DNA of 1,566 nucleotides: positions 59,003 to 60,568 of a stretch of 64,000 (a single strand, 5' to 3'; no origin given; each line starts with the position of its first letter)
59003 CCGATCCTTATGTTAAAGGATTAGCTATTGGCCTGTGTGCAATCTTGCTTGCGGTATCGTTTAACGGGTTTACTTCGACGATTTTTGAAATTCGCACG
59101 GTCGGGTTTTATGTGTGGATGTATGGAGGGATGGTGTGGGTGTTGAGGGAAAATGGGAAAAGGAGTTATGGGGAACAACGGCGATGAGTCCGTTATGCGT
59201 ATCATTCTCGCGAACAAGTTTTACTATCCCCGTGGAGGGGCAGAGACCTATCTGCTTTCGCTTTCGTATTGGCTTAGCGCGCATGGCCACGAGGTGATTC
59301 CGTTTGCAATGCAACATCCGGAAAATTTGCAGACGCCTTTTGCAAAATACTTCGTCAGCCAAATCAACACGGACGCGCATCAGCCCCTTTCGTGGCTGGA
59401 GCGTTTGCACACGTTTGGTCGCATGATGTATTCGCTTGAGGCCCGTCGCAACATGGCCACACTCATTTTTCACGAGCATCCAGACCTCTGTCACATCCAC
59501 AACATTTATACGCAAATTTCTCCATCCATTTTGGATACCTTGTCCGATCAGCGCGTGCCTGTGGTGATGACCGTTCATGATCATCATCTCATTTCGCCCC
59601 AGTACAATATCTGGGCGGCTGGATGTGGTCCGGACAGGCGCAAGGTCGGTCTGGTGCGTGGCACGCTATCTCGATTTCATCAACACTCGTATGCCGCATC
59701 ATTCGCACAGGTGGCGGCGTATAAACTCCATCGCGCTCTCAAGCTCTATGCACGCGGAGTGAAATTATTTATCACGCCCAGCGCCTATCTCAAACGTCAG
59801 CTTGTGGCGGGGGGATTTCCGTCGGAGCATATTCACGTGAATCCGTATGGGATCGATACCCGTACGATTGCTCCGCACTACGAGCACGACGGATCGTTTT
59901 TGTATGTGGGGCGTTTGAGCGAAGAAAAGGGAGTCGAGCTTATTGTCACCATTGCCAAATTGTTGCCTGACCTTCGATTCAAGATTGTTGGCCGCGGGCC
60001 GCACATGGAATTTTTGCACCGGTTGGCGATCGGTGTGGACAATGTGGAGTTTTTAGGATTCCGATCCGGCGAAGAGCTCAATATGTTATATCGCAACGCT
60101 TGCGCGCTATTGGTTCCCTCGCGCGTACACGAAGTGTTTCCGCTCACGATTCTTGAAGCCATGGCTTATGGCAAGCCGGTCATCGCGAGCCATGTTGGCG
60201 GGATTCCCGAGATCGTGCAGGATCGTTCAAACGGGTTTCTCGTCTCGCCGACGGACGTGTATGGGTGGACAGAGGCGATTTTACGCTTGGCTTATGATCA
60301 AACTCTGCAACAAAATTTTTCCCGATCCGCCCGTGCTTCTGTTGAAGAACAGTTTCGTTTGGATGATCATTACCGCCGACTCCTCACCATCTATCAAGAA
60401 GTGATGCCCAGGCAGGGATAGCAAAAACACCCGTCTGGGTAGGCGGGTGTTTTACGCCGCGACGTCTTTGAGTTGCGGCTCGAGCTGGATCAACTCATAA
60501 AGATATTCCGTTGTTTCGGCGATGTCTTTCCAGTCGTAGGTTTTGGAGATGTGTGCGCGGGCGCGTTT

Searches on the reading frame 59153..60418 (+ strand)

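Call 46: search_protein_families(library=pfam, proteins=[window:59153-60418:+], max_evalue=0.00001)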
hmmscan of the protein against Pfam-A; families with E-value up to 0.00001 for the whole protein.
window:59153-60418:+ (422 aa): 5 families
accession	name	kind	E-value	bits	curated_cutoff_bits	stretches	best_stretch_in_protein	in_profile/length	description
PF00534.26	Glycos_transf_1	-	5.6e-35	120.8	26.4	1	241-394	10-170/172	Glycosyl transferases group 1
PF13692.12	Glyco_trans_1_4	-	8.9e-33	114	27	1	249-380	4-140/142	Glycosyl transferases group 1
PF13439.12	Glyco_transf_4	-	4.9e-19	69.4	28.5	1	28-236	2-168/170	Glycosyltransferase Family 4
PF13579.12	Glyco_trans_4_4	-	5.2e-12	46.8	29.7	1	28-233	1-158/158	Glycosyl transferase 4-like domain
PF13524.12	Glyco_trans_1_2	-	3.4e-06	27.5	25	1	267-411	9-143/144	Glycosyl transferase-like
